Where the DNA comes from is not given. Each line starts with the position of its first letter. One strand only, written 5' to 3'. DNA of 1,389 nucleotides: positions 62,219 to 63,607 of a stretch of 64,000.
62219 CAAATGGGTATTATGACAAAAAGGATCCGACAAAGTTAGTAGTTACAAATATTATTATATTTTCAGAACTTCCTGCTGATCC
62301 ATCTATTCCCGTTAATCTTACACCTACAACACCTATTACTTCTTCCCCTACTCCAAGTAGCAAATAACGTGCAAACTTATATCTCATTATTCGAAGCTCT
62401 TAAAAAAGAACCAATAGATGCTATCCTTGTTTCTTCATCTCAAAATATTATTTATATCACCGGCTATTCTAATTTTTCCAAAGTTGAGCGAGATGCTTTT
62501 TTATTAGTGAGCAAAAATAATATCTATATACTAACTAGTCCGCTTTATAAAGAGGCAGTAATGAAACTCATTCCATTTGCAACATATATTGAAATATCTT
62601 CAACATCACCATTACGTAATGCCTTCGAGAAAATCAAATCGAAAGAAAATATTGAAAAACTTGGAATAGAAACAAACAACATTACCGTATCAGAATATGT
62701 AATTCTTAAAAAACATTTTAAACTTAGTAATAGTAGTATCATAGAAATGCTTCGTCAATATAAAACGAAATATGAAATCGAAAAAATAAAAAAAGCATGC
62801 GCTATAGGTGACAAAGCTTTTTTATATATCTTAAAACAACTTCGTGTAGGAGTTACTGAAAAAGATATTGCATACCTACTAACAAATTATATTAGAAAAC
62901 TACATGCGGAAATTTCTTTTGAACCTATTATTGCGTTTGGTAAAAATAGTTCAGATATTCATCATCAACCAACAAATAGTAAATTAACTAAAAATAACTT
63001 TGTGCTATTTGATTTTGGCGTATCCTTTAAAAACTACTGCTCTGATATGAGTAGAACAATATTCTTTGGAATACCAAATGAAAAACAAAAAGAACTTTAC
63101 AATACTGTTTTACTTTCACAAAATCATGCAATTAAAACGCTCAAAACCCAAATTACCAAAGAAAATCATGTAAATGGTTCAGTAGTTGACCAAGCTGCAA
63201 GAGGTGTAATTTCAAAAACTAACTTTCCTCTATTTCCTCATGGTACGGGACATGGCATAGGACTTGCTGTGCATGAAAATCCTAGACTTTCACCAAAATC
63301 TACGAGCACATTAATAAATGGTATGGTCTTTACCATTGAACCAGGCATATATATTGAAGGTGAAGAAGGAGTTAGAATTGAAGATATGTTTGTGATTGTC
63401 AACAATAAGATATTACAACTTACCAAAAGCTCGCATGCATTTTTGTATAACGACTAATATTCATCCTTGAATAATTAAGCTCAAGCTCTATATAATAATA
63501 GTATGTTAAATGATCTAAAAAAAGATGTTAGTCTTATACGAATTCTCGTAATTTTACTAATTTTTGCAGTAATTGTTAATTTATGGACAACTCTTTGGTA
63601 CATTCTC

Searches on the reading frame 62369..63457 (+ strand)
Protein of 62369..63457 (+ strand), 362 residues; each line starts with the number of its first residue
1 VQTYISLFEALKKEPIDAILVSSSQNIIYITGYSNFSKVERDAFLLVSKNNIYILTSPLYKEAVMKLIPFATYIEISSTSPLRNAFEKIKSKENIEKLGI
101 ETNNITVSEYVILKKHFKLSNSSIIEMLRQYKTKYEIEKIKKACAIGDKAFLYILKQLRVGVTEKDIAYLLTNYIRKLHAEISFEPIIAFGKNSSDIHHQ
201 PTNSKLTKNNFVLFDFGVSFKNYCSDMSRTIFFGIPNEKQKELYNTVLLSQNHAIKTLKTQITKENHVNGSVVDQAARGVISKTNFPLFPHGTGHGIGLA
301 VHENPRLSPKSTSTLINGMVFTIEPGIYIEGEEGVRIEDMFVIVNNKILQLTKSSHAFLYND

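Call 13: search_protein_families(library=ncbifam, proteins=[window:62369-63457:+], max_evalue=0.00001)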
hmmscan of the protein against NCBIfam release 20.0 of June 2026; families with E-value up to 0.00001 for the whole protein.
window:62369-63457:+ (362 aa): 12 families
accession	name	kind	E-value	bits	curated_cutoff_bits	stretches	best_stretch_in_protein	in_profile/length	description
NF040821.1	dipep_PepQ_Arch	equivalog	2.3e-56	191.3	630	1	9-355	8-342/346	Xaa-Pro dipeptidase PepQ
NF007310.0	PRK09795.1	equivalog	1e-55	189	393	1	3-345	3-342/361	aminopeptidase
TIGR00500.1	met_pdase_I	equivalog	1.4e-23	83.6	171.35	1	132-345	4-221/247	type I methionyl aminopeptidase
NF008131.0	PRK10879.1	equivalog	1.7e-23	83.1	465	1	124-353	166-419/438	Xaa-Pro aminopeptidase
NF011173.0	PRK14575.1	equivalog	1.9e-22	79.8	850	1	113-353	161-397/406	putative peptidase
NF011174.0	PRK14576.1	subfamily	2.7e-22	79.2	487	1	117-353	162-396/405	putative endopeptidase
NF011720.0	PRK15173.1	subfamily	8.4e-22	77.6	420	1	115-353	100-334/343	peptidase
NF010133.0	PRK13607.1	equivalog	5e-19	68.5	339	1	121-329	151-389/443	Xaa-Pro dipeptidase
NF038259.1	ectoine_DoeA_2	exception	1.8e-15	56.6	575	1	7-349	21-374/386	ectoine hydrolase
NF008970.0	PRK12318.1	equivalog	3.3e-15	56.1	267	1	131-335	43-252/291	methionyl aminopeptidase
TIGR02993.1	ectoine_eutD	equivalog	4.6e-10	39.2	613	1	10-350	21-379/391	ectoine hydrolase DoeA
NF009533.0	PRK12897.1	equivalog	1.2e-09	37.9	488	1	131-329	4-206/248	type I methionyl aminopeptidase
